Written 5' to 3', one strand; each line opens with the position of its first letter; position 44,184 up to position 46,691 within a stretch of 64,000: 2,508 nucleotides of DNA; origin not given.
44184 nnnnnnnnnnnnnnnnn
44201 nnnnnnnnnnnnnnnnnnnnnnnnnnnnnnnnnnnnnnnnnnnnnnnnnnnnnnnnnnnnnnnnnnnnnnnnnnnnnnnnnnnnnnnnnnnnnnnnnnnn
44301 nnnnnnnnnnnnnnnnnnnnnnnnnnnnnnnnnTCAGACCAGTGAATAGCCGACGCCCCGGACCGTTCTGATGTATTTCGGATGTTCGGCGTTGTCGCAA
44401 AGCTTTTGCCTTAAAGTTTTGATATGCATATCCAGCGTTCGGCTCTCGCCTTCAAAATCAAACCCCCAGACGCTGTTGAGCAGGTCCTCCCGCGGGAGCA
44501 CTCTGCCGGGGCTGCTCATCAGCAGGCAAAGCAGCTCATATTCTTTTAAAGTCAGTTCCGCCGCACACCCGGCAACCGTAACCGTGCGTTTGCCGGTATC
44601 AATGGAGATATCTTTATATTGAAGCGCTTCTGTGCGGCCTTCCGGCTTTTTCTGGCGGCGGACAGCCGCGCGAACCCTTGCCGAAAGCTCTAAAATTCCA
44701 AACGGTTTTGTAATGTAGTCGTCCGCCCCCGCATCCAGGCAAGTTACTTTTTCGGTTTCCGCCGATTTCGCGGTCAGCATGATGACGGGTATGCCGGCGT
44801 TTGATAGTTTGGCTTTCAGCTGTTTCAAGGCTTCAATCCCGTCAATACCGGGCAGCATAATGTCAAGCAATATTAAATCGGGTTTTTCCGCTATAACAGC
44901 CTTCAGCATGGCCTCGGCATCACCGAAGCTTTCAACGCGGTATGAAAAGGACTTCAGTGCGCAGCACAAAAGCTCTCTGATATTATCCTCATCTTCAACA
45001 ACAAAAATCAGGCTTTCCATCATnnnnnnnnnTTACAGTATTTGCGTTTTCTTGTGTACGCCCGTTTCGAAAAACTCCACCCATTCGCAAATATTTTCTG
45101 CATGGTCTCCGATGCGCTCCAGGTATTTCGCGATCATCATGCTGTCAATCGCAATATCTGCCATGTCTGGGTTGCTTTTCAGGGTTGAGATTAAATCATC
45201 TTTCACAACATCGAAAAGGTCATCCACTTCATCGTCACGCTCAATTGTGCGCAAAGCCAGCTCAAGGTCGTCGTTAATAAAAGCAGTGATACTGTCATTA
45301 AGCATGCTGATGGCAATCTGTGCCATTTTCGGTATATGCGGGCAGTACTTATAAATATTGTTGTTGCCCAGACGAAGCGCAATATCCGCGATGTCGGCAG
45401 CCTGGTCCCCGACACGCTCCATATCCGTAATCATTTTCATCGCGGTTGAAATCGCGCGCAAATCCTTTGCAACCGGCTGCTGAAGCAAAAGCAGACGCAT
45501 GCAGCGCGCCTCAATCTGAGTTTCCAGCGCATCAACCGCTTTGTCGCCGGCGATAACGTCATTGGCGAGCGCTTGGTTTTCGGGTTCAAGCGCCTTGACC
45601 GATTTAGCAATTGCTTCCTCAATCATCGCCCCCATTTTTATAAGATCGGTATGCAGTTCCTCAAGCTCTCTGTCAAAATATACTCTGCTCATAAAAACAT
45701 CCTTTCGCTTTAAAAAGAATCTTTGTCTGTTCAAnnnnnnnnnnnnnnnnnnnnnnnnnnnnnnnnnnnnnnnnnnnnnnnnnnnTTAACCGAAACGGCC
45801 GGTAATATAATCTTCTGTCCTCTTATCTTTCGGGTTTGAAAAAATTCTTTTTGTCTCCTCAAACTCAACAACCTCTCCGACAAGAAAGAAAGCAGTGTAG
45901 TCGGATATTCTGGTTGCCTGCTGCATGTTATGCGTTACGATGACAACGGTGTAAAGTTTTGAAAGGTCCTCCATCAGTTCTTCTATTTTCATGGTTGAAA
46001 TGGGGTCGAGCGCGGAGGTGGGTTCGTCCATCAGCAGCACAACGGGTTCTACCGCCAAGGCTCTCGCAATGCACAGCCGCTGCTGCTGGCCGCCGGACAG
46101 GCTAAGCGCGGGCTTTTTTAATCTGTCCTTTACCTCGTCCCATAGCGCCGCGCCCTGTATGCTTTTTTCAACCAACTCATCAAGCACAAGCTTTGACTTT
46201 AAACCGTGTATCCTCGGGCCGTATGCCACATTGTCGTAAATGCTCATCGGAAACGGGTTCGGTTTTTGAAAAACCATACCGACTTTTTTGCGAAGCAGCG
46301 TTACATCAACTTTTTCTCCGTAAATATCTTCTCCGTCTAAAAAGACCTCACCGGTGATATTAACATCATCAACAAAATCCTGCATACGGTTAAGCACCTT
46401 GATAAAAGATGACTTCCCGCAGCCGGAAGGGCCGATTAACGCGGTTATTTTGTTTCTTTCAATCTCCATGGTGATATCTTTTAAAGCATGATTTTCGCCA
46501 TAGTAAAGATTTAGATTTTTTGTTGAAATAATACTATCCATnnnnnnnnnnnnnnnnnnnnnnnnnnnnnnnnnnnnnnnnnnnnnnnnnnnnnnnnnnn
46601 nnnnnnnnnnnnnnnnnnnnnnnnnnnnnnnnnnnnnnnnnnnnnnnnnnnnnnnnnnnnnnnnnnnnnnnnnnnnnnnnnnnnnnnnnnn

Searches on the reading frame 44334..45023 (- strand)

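Call 77: search_protein_families(library=pfam, proteins=[window:44334-45023:-], max_evalue=0.0001)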
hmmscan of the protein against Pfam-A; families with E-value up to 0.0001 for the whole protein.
window:44334-45023:- (229 aa): 2 families
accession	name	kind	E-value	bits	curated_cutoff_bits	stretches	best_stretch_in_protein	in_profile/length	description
PF00072.30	Response_reg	-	7.3e-29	100.6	30.2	1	6-117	1-110/111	Response regulator receiver domain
PF00486.34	Trans_reg_C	-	2.3e-28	98.5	26.2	1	155-228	4-77/77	Transcriptional regulatory protein, C terminal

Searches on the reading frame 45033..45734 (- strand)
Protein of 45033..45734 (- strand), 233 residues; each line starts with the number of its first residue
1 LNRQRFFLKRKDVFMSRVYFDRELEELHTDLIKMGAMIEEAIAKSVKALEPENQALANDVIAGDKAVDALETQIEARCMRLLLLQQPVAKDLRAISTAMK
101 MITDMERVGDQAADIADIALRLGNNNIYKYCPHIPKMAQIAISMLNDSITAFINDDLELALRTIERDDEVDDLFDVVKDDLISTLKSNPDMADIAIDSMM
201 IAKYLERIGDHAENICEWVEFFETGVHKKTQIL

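Call 77: search_protein_families(library=pfam, proteins=[window:45033-45734:-], max_evalue=0.0001)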
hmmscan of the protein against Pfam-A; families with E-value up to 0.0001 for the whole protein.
window:45033-45734:- (233 aa): 1 family
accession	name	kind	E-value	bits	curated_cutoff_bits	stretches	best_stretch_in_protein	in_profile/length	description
PF01895.24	PhoU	-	5.6e-49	164.9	23.5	2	134-219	1-89/89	PhoU domain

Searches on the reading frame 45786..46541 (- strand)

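Call 77: search_protein_families(library=pfam, proteins=[window:45786-46541:-], max_evalue=0.0001)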
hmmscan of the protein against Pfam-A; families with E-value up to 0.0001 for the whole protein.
window:45786-46541:- (251 aa): 5 families
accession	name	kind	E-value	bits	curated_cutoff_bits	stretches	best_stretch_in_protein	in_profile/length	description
PF00005.33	ABC_tran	-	3.1e-30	106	25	1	20-176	1-137/137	ABC transporter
PF13304.12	AAA_21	-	1.1e-13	52.4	27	2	117-206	220-300/304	AAA domain, putative AbiEii toxin, Type IV TA system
PF02463.25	SMC_N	-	1.9e-08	34.5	40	0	90-214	135-207/220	RecF/RecN/SMC N terminal domain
PF20703.3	nSTAND1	-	1.1e-05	25.8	27.1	1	9-48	12-51/379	Novel STAND NTPase 1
PF03193.22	RsgA_GTPase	-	1.9e-05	25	30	0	16-53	93-129/174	RsgA GTPase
